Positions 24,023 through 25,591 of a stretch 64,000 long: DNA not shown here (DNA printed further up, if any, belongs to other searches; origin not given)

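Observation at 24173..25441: Enhancer-binding protein lacks the Fis-type HTH and ends in a lysine-rich tail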

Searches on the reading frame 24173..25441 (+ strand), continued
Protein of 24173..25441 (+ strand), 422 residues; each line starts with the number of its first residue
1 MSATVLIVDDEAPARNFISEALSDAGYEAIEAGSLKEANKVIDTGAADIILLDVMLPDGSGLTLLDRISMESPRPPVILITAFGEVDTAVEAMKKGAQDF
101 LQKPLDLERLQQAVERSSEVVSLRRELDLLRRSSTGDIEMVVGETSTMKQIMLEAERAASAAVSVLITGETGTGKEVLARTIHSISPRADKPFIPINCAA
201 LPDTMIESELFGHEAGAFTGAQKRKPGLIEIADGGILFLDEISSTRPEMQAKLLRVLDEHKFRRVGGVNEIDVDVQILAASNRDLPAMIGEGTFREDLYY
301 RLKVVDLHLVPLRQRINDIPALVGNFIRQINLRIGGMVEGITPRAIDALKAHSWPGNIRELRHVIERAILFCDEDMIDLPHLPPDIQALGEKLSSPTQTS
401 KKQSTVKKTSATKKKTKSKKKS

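Call 26: search_protein_families(library=pfam, proteins=[P0121, P0122, P0123, P0130, P0137, P0140, P0158, P0132, P0167, P0143], max_evalue=0.01)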
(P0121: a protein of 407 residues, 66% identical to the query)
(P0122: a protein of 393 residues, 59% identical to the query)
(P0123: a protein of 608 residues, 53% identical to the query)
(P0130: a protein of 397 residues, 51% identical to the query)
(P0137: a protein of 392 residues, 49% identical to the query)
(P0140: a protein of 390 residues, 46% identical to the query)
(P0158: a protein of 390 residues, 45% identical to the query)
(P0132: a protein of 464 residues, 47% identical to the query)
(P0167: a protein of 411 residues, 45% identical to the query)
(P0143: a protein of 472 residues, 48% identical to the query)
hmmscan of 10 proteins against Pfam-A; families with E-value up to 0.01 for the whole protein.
P0121 (407 aa): 8 families
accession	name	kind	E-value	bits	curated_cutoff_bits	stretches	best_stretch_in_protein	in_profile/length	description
PF00158.32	Sigma54_activat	-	2.4e-66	223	20.2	1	142-308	1-167/168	Sigma-54 interaction domain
PF00072.30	Response_reg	-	6.5e-28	97.6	30.2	1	5-116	1-111/111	Response regulator receiver domain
PF14532.12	Sigma54_activ_2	-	7e-21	75.4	25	1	143-313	1-138/138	Sigma-54 interaction domain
PF25601.1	AAA_lid_14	-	4.5e-19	68.5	27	1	314-374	1-61/87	AAA+ ATPase lid domain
PF07728.20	AAA_5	-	8.2e-08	32.8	22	1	166-284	2-123/139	AAA domain (dynein-related subfamily)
PF01078.27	Mg_chelatase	-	7e-07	29.3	20.3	0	154-189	9-48/207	Magnesium chelatase, subunit ChlI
PF00004.35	AAA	-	1.5e-05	25.9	21.2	1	166-290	1-114/131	ATPase family associated with various cellular activities (AAA)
PF07724.20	AAA_2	-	1.7e-05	25.4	27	1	165-275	5-115/166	AAA domain (Cdc48 subfamily)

P0122 (393 aa): 13 families
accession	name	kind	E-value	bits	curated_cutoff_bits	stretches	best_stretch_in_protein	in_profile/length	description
PF00158.32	Sigma54_activat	-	7.8e-70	234.4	20.2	1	141-307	1-167/168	Sigma-54 interaction domain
PF25601.1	AAA_lid_14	-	7.8e-26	90.2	27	1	313-390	1-78/87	AAA+ ATPase lid domain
PF00072.30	Response_reg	-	3.5e-23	82.3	30.2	1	5-114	1-110/111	Response regulator receiver domain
PF14532.12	Sigma54_activ_2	-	2.8e-19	70.2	25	1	151-312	10-138/138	Sigma-54 interaction domain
PF07728.20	AAA_5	-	2.8e-09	37.5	22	1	165-283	2-123/139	AAA domain (dynein-related subfamily)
PF07724.20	AAA_2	-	8.9e-06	26.3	27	1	163-286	4-128/166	AAA domain (Cdc48 subfamily)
PF00004.35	AAA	-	7.6e-05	23.6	21.2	1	165-283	1-110/131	ATPase family associated with various cellular activities (AAA)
PF00493.29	MCM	-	0.00013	21.6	23.3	1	158-282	53-172/224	MCM P-loop domain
PF01078.27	Mg_chelatase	-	0.00014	21.8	20.3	0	158-282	18-157/207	Magnesium chelatase, subunit ChlI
PF13191.12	AAA_16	-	0.00098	20.1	32.6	1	142-260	3-123/167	AAA ATPase domain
PF20030.5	bpMoxR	-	0.0013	18.3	27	1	225-282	91-145/205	MoxR domain in the MoxR-vWA-beta-propeller ternary systems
PF13245.12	AAA_19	-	0.0088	16.7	25.1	0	154-261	3-118/134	AAA domain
PF06068.19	TIP49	-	0.0095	15.6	23.8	0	141-201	26-88/347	TIP49 P-loop domain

P0123 (608 aa): 8 families
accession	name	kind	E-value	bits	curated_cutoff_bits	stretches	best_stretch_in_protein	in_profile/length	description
PF00158.32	Sigma54_activat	-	2.8e-55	187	20.2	1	143-306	4-167/168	Sigma-54 interaction domain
PF25601.1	AAA_lid_14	-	4e-26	91.1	27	1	312-389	1-78/87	AAA+ ATPase lid domain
PF00072.30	Response_reg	-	1.7e-22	80.1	30.2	1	5-114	1-110/111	Response regulator receiver domain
PF14532.12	Sigma54_activ_2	-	1.4e-17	64.6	25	1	144-311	4-138/138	Sigma-54 interaction domain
PF12770.12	CHAT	-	1.4e-08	34.9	24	1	423-578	82-258/289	CHAT domain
PF07724.20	AAA_2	-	0.0031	18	27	1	162-270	4-112/166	AAA domain (Cdc48 subfamily)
PF00493.29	MCM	-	0.0067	16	23.3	0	159-258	55-147/224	MCM P-loop domain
PF01078.27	Mg_chelatase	-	0.0072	16.2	20.3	0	222-246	96-120/207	Magnesium chelatase, subunit ChlI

P0130 (397 aa): 12 families
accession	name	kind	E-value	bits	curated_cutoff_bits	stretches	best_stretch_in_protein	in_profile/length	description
PF00158.32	Sigma54_activat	-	8.6e-67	224.5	20.2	1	142-307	2-167/168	Sigma-54 interaction domain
PF00072.30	Response_reg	-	1.1e-27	96.8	30.2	1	5-114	1-110/111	Response regulator receiver domain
PF25601.1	AAA_lid_14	-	4.9e-26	90.8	27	1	313-394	1-82/87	AAA+ ATPase lid domain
PF14532.12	Sigma54_activ_2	-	9.9e-24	84.6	25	1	142-312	1-138/138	Sigma-54 interaction domain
PF07728.20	AAA_5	-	3.7e-09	37.1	22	1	165-283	2-123/139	AAA domain (dynein-related subfamily)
PF01078.27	Mg_chelatase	-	8.8e-06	25.7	20.3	0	220-282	93-157/207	Magnesium chelatase, subunit ChlI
PF00493.29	MCM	-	0.00014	21.5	23.3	1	161-282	56-172/224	MCM P-loop domain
PF07724.20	AAA_2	-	0.00016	22.2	27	1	163-283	4-125/166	AAA domain (Cdc48 subfamily)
PF20030.5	bpMoxR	-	0.00083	18.9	27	1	155-287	24-149/205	MoxR domain in the MoxR-vWA-beta-propeller ternary systems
PF13245.12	AAA_19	-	0.0017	18.9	25.1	0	161-260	10-117/134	AAA domain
PF00004.35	AAA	-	0.0053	17.6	21.2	0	165-297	1-121/131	ATPase family associated with various cellular activities (AAA)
PF13191.12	AAA_16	-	0.0073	17.3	32.6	0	150-217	11-85/167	AAA ATPase domain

P0137 (392 aa): 12 families
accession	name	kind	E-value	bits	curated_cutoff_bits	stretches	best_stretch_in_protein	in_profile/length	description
PF00158.32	Sigma54_activat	-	9.5e-62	208.1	20.2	1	143-309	4-167/168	Sigma-54 interaction domain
PF00072.30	Response_reg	-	9.3e-29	100.3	30.2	1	4-113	1-110/111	Response regulator receiver domain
PF25601.1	AAA_lid_14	-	7.5e-23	80.6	27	1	315-390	1-76/87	AAA+ ATPase lid domain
PF14532.12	Sigma54_activ_2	-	8.3e-20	71.9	25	1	144-314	4-138/138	Sigma-54 interaction domain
PF07728.20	AAA_5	-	6.8e-10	39.5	22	1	163-285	1-123/139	AAA domain (dynein-related subfamily)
PF01078.27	Mg_chelatase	-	3.6e-07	30.2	20.3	1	158-285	19-158/207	Magnesium chelatase, subunit ChlI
PF00004.35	AAA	-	6.4e-06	27.1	21.2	1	164-285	1-110/131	ATPase family associated with various cellular activities (AAA)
PF13245.12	AAA_19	-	2.1e-05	25.1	25.1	1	158-262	8-117/134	AAA domain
PF13191.12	AAA_16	-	0.00023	22.1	32.6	1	145-257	7-126/167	AAA ATPase domain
PF20030.5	bpMoxR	-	0.00023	20.7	27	1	149-285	19-146/205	MoxR domain in the MoxR-vWA-beta-propeller ternary systems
PF16968.11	TadZ_N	-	0.0025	17.9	26.4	0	63-117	66-120/133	Pilus assembly protein TadZ N-terminal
PF06490.17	FleQ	-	0.0059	17.4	22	0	3-116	1-106/108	Flagellar regulatory protein FleQ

P0140 (390 aa): 8 families
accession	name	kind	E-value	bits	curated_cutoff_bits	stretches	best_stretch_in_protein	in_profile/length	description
PF00158.32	Sigma54_activat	-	4.1e-68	228.8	20.2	1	142-307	3-168/168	Sigma-54 interaction domain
PF25601.1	AAA_lid_14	-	2.4e-28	98.2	27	1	312-387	1-76/87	AAA+ ATPase lid domain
PF14532.12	Sigma54_activ_2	-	3.4e-24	86.1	25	1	143-311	3-138/138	Sigma-54 interaction domain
PF00072.30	Response_reg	-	1.6e-21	77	30.2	1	4-106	1-103/111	Response regulator receiver domain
PF07728.20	AAA_5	-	1.4e-06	28.8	22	1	164-283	2-124/139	AAA domain (dynein-related subfamily)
PF01078.27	Mg_chelatase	-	1.3e-05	25.2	20.3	0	219-282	93-158/207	Magnesium chelatase, subunit ChlI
PF00493.29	MCM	-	0.0022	17.6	23.3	1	160-262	56-151/224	MCM P-loop domain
PF13191.12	AAA_16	-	0.0069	17.3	32.6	0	143-216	5-85/167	AAA ATPase domain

P0158 (390 aa): 10 families
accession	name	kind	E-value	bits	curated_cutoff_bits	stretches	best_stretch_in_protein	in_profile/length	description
PF00158.32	Sigma54_activat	-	1.5e-64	217.2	20.2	1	142-309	1-167/168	Sigma-54 interaction domain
PF00072.30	Response_reg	-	4.2e-29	101.4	30.2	1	5-115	1-111/111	Response regulator receiver domain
PF25601.1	AAA_lid_14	-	1.3e-24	86.3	27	1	315-388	1-74/87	AAA+ ATPase lid domain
PF14532.12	Sigma54_activ_2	-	2e-23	83.6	25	1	144-314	2-138/138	Sigma-54 interaction domain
PF07728.20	AAA_5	-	1.4e-06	28.8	22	1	166-276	2-107/139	AAA domain (dynein-related subfamily)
PF01078.27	Mg_chelatase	-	0.00012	22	20.3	0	222-283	93-156/207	Magnesium chelatase, subunit ChlI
PF03709.21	OKR_DC_1_N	-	0.0014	19.3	29.3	1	18-88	9-76/111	Orn/Lys/Arg decarboxylase, N-terminal domain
PF20720.3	nSTAND3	-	0.0019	18.3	27.2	0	153-190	7-44/155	Novel STAND NTPase 3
PF13191.12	AAA_16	-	0.0021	19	32.6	1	153-218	16-85/167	AAA ATPase domain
PF04413.22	Glycos_transf_N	-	0.0061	16.6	23.9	0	139-200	22-79/179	3-Deoxy-D-manno-octulosonic-acid transferase (kdotransferase)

P0132 (464 aa): 10 families
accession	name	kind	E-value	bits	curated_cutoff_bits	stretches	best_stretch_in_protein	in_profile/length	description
PF00158.32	Sigma54_activat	-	3.5e-70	235.5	20.2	1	143-309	1-167/168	Sigma-54 interaction domain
PF00072.30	Response_reg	-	3.5e-25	88.8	30.2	1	6-112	2-108/111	Response regulator receiver domain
PF25601.1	AAA_lid_14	-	3.9e-25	87.9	27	1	315-389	1-75/87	AAA+ ATPase lid domain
PF14532.12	Sigma54_activ_2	-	4e-21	76.2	25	1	144-314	1-138/138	Sigma-54 interaction domain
PF07728.20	AAA_5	-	6.2e-06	26.7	22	1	166-285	1-123/139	AAA domain (dynein-related subfamily)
PF13191.12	AAA_16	-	1e-05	26.5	32.6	1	143-263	2-124/167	AAA ATPase domain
PF07724.20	AAA_2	-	1.1e-05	25.9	27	1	166-291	5-131/166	AAA domain (Cdc48 subfamily)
PF00004.35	AAA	-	6.9e-05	23.7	21.2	1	167-300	1-127/131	ATPase family associated with various cellular activities (AAA)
PF01078.27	Mg_chelatase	-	0.00088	19.2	20.3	0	222-284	93-157/207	Magnesium chelatase, subunit ChlI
PF00493.29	MCM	-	0.0029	17.2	23.3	1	165-286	58-174/224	MCM P-loop domain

P0167 (411 aa): 12 families
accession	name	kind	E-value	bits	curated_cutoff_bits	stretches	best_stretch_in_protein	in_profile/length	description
PF00158.32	Sigma54_activat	-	5.6e-65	218.6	20.2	1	143-307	3-167/168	Sigma-54 interaction domain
PF00072.30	Response_reg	-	2.7e-28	98.8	30.2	1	4-113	1-110/111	Response regulator receiver domain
PF25601.1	AAA_lid_14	-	1.1e-25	89.7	27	1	313-396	1-82/87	AAA+ ATPase lid domain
PF14532.12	Sigma54_activ_2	-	5e-20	72.6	25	1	144-312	3-138/138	Sigma-54 interaction domain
PF07728.20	AAA_5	-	1.1e-10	42.1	22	1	164-283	1-123/139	AAA domain (dynein-related subfamily)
PF01078.27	Mg_chelatase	-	9.8e-08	32.1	20.3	1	151-282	11-157/207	Magnesium chelatase, subunit ChlI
PF07724.20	AAA_2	-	1.6e-07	32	27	1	164-290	5-132/166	AAA domain (Cdc48 subfamily)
PF07726.17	AAA_3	-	0.0017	18.7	27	1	165-282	2-111/131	ATPase family associated with various cellular activities (AAA)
PF00493.29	MCM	-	0.002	17.7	23.3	0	161-263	56-151/224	MCM P-loop domain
PF20030.5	bpMoxR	-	0.002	17.7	27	1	164-283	33-147/205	MoxR domain in the MoxR-vWA-beta-propeller ternary systems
PF00004.35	AAA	-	0.0071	17.2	21.2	0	165-283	1-110/131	ATPase family associated with various cellular activities (AAA)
PF13191.12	AAA_16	-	0.0095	16.9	32.6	0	149-201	10-63/167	AAA ATPase domain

P0143 (472 aa): 13 families
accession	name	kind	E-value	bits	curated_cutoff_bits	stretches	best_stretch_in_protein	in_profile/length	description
PF00158.32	Sigma54_activat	-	1.9e-70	236.3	20.2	1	144-309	2-167/168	Sigma-54 interaction domain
PF25601.1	AAA_lid_14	-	2.6e-30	104.5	27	1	315-392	1-78/87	AAA+ ATPase lid domain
PF00072.30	Response_reg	-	4.9e-29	101.2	30.2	1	5-113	1-109/111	Response regulator receiver domain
PF14532.12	Sigma54_activ_2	-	7e-21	75.3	25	1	146-314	3-138/138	Sigma-54 interaction domain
PF02954.25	HTH_8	-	3.5e-12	46.3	22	1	408-448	2-42/42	Bacterial regulatory protein, Fis family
PF07728.20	AAA_5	-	2.1e-07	31.5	22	1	167-285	2-123/139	AAA domain (dynein-related subfamily)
PF01078.27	Mg_chelatase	-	9.2e-05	22.4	20.3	0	222-265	93-136/207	Magnesium chelatase, subunit ChlI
PF00004.35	AAA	-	0.00015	22.6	21.2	1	168-303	2-130/131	ATPase family associated with various cellular activities (AAA)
PF13556.12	HTH_30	-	0.0009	19.4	27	1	419-448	7-36/59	PucR C-terminal helix-turn-helix domain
PF13191.12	AAA_16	-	0.0013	19.7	32.6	1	143-203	2-63/167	AAA ATPase domain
PF18024.7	HTH_50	-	0.0021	18.1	27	1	409-448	9-47/50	Helix-turn-helix domain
PF13542.12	HTH_Tnp_ISL3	-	0.0027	17.6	27.4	1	413-449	17-51/51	Helix-turn-helix domain of transposase family ISL3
PF07724.20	AAA_2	-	0.0048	17.4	27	1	165-290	4-130/166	AAA domain (Cdc48 subfamily)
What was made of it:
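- Checked: As a positive control, the related 472-aa protein P0143 gives HTH_8 at 3.5e-12 in the same kind of scan (call 26).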

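Call 38: predict_structure(alignment_id=A1)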
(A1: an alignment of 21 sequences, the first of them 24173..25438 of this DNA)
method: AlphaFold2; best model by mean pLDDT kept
length: 422 residues; sequences in the alignment: 21
mean_pLDDT: 46.0   pTM: 0.29
mean pLDDT of the five models: 46.0, 41.0, 39.3, 38.2, 36.1
residues with pLDDT >= 90: 5; 70-90: 64; 50-70: 75; < 50: 278
segments of 3 or more residues with pLDDT < 50: 54-57, 71-290, 292-313, 395-422
pLDDT, mean of each block of 10 residues (from residue 1): 56 57 63 65 64 52 55 43 33 30 29 35 34 28 35 39 28 37 41 35 27 21 27 32 39 39 29 24 38 40 30 58 81 82 87 63 83 86 86 50 28 29 33
secondary structure, 60 per line:
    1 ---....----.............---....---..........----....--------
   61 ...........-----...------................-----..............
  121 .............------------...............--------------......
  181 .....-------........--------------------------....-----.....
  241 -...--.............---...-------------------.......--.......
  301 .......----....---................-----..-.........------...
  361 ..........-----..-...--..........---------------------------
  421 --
elements in order: E4-7 H12-24 E28-31 H35-44 E49-52 H61-71 E77-79 H86-101 H107-133 H146-160 H175-185 E193-197 E227-230 E236-240 H247-259 E263-265 H285-291 H294-307 H312-315 H319-334 H343-351 H358-370 H384-393
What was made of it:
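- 25109..25348 (+): AAA+ lid (aa 313-392), the last folded element. Block-mean pLDDT mostly 81-87 in the model (call 38).
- On NtrC1/DctD-type negative control: The model shows a helix over residues 107-133 but at pLDDT below 50 (call 38).
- Checked: The tail 395-422 had pLDDT of about 28-33 and no secondary structure (call 38).
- The structural model of the activator was poor (call 38).
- Tried and rejected: The AlphaFold run with a 21-sequence, 80-92%-identical alignment gave a poor model (pLDDT 46; call 38).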

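Call 42: search_solved_structures(query=window:24173-25438:+, max_evalue=1e-30)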
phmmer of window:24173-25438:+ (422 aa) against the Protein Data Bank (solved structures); distinct sequences matched with E-value up to 1e-30: 35.
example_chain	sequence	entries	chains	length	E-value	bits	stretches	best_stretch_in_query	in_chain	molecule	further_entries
1ny5_A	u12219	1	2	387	2e-100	339.7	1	4-381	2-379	transcriptional regulator (NtrC family)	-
4l4u_A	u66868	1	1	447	2.2e-100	339.6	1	4-392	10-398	Transcriptional regulator (NtrC family)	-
3dzd_A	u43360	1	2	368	8.4e-86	291.5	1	5-377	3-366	Transcriptional regulator (NtrC family)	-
5ep0_A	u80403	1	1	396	3.7e-84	286.1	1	4-386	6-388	Putative repressor protein luxO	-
5m7n_A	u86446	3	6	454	2.5e-83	283.4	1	1-376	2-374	Nitrogen assimilation regulatory protein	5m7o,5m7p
4ly6_A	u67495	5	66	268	6.1e-74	252.5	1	123-381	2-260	Transcriptional regulator (NtrC family)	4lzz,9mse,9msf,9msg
1ny6_A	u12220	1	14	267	1.3e-73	251.4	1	123-381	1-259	transcriptional regulator (NtrC family)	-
9qq6_C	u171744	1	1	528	1.7e-73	251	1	112-376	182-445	Nif-specific regulatory protein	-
3m0e_A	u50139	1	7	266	2e-72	247.5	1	124-381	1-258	Transcriptional regulator (NtrC family)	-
1ojl_A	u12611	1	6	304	2.4e-70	240.6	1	141-389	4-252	TRANSCRIPTIONAL REGULATORY PROTEIN ZRAR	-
26jl_A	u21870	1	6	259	8e-68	232.4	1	141-384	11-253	Flagellar regulatory protein A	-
8p53_C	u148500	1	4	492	2.6e-67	230.7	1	43-389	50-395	Transcriptional regulator FleQ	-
8pb9_D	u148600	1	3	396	2.9e-67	230.5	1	43-384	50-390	Transcriptional regulator FleQ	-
6jdi_A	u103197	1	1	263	4.3e-66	226.7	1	140-385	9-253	Nitrogen assimilation regulatory protein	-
6j7e_A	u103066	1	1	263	2.1e-65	224.4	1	140-385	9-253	Nitrogen assimilation regulatory protein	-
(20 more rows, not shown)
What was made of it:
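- On NtrC1/DctD-type negative control: The best PDB match is NtrC1 (call 42).
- Closest known: Aquifex aeolicus NtrC1. Same: The closest solved structure, E = 2e-100 over receiver, linker, AAA+ and lid (call 42).
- The closest solved relative is the Aquifex NtrC1 receiver plus AAA+ structure 1NY5, E = 2e-100 over residues 4-381 (call 42).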

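Call 63: find_encoding_contigs(protein=P0137, flank=8000, max_places=3)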
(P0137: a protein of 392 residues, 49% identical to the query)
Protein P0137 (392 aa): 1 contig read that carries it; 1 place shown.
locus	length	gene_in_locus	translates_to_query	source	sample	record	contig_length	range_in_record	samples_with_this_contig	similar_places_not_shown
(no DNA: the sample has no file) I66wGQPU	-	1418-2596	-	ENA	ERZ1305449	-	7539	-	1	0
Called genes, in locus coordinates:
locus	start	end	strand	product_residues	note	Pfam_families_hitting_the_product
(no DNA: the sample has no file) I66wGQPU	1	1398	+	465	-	?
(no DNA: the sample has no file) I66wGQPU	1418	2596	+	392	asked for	PF00072:Response_reg, PF00158:Sigma54_activat, PF01078:Mg_chelatase (weak), PF14532:Sigma54_activ_2, PF13245:AAA_19 (faint), PF00004:AAA (weak), PF07728:AAA_5, PF25601:AAA_lid_14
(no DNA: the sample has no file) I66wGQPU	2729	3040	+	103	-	-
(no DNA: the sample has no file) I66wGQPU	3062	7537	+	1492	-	?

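Call 64: find_encoding_contigs(protein=P0140, flank=8000, max_places=3)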
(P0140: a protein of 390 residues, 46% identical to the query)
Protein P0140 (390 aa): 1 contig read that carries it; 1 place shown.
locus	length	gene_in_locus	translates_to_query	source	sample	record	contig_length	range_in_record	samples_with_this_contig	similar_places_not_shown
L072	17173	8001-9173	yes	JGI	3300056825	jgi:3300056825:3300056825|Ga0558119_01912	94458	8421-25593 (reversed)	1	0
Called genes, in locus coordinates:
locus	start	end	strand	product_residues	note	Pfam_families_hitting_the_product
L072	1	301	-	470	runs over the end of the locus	PF00282:Pyridoxal_deC, PF01212:Beta_elim_lyase (weak), PF00266:Aminotran_5 (weak)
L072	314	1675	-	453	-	PF01134:GIDA, PF01266:DAO (weak), PF12831:FAD_oxidored (weak), PF13450:NAD_binding_8 (faint)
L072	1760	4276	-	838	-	PF12161:HsdM_N, PF02384:N6_Mtase, PF01420:Methylase_S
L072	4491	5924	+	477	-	PF00309:Sigma54_AID (weak), PF04963:Sigma54_CBD, PF04552:Sigma54_DBD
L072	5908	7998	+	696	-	PF08448:PAS_4 (faint), PF24820:Diguanyl_cycl_sensor (faint), PF00989:PAS, PF13188:PAS_8 (weak), PF13426:PAS_9, PF00512:HisKA (weak), PF02518:HATPase_c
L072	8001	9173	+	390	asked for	PF00072:Response_reg, PF00158:Sigma54_activat, PF01078:Mg_chelatase (faint), PF14532:Sigma54_activ_2, PF07728:AAA_5 (weak), PF25601:AAA_lid_14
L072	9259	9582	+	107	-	-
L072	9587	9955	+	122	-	-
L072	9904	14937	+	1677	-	PF07719:TPR_2 (faint), PF13414:TPR_11 (weak), PF13432:TPR_16 (weak), PF23914:TPR_CcmH_CycH (weak), PF13432:TPR_16 (weak), PF13424:TPR_12 (weak), PF13428:TPR_14 (weak), PF23914:TPR_CcmH_CycH, +9 more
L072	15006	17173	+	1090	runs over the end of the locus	PF00672:HAMP, PF00512:HisKA, PF02518:HATPase_c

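Call 65: find_encoding_contigs(protein=P0158, flank=8000, max_places=2)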
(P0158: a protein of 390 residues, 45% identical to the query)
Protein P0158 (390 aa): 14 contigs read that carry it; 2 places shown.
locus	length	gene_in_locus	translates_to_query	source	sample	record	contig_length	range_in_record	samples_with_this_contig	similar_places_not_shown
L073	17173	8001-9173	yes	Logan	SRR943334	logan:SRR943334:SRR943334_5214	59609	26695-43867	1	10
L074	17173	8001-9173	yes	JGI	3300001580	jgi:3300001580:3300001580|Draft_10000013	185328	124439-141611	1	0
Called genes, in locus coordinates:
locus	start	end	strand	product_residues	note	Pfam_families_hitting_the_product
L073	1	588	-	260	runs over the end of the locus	PF05114:MbnB_TglH_ChrH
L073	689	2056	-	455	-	PF13167:GTP-bdg_N, PF16360:GTP-bdg_M, PF01926:MMR_HSR1, PF02421:FeoB_N (weak), PF00350:Dynamin_N (faint)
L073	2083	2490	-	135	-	-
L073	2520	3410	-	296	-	PF04389:Peptidase_M28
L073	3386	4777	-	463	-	PF00890:FAD_binding_2 (faint), PF01134:GIDA, PF01266:DAO, PF07992:Pyr_redox_2 (faint), PF12831:FAD_oxidored (weak), PF13450:NAD_binding_8 (weak)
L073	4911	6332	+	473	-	PF04963:Sigma54_CBD, PF04552:Sigma54_DBD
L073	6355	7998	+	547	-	PF00989:PAS, PF08448:PAS_4, PF13426:PAS_9, PF00512:HisKA, PF02518:HATPase_c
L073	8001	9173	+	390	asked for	PF00072:Response_reg, PF00158:Sigma54_activat, PF14532:Sigma54_activ_2, PF07728:AAA_5 (weak), PF25601:AAA_lid_14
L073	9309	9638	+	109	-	-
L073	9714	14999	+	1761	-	PF13428:TPR_14 (faint), PF13371:TPR_9 (faint), PF13424:TPR_12 (faint), PF00515:TPR_1 (faint), PF14559:TPR_19 (weak), PF23914:TPR_CcmH_CycH (weak), PF13432:TPR_16 (weak), PF14559:TPR_19 (weak), +10 more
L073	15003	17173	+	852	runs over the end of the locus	PF13428:TPR_14 (faint), PF14559:TPR_19 (weak), PF01364:Peptidase_C25 (faint)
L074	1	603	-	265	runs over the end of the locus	PF05114:MbnB_TglH_ChrH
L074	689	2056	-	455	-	PF13167:GTP-bdg_N, PF16360:GTP-bdg_M, PF01926:MMR_HSR1, PF02421:FeoB_N (weak), PF00350:Dynamin_N (faint)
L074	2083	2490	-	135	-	-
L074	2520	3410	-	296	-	PF04389:Peptidase_M28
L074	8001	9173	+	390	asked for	PF00072:Response_reg, PF00158:Sigma54_activat, PF14532:Sigma54_activ_2, PF07728:AAA_5 (weak), PF25601:AAA_lid_14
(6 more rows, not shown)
